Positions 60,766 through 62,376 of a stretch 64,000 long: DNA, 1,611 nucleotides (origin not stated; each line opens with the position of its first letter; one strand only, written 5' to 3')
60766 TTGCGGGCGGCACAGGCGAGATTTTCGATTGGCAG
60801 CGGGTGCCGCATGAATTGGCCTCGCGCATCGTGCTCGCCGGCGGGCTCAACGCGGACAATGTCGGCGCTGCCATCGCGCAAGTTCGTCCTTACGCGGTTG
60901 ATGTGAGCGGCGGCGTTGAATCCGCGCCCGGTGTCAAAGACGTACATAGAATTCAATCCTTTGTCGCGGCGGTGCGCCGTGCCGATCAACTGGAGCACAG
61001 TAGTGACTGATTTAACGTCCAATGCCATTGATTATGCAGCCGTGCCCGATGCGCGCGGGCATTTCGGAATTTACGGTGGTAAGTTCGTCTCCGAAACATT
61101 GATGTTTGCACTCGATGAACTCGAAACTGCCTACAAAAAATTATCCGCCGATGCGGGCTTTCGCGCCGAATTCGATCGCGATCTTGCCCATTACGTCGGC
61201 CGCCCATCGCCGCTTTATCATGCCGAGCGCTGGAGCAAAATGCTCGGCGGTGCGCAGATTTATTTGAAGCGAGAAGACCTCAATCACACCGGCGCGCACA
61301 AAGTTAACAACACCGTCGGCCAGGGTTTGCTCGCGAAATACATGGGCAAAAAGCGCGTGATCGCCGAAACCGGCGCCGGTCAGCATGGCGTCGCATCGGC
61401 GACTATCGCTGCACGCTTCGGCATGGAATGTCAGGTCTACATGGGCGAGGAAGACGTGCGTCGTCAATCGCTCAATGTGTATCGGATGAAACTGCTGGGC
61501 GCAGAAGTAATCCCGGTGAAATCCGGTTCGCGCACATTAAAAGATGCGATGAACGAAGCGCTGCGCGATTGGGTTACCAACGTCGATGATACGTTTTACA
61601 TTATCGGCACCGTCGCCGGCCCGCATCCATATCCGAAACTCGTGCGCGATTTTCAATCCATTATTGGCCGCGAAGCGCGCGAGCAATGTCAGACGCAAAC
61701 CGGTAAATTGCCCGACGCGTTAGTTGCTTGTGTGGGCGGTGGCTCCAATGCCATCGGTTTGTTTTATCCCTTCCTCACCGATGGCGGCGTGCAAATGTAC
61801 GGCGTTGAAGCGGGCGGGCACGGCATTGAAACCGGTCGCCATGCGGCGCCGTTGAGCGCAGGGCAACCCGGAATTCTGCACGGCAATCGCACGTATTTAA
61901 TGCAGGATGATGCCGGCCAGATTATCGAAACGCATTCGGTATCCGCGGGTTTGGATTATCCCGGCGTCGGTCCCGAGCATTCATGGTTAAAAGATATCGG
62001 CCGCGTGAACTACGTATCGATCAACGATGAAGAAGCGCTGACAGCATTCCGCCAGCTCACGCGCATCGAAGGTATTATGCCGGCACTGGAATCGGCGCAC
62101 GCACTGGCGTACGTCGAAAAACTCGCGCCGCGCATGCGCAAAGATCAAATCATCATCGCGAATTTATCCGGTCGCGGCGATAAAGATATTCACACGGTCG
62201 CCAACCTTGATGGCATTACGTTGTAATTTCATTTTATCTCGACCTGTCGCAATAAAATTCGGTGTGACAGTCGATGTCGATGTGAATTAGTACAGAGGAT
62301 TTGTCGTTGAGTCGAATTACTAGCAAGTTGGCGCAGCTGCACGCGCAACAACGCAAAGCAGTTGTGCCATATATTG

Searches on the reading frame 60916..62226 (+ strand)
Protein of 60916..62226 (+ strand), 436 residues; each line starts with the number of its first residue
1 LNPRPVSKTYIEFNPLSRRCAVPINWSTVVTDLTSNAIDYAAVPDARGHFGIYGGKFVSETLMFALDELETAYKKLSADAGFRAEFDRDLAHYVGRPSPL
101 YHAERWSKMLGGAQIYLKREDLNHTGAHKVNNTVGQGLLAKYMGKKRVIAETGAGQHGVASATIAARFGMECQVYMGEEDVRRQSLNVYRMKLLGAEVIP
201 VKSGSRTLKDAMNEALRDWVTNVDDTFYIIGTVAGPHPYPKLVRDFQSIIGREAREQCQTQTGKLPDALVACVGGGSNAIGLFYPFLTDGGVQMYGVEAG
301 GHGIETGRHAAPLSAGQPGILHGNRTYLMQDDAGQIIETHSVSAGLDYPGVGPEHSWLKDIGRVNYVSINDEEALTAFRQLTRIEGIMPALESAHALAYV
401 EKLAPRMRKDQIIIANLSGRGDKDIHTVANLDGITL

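Call 46: search_protein_families(library=pfam, proteins=[window:60916-62226:+], max_evalue=0.00001)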
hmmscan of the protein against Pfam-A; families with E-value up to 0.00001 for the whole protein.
window:60916-62226:+ (436 aa): 1 family
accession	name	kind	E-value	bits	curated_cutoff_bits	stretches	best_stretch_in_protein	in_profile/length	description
PF00291.31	PALP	-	2.5e-41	142.4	35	1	95-419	5-295/295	Pyridoxal-phosphate dependent enzyme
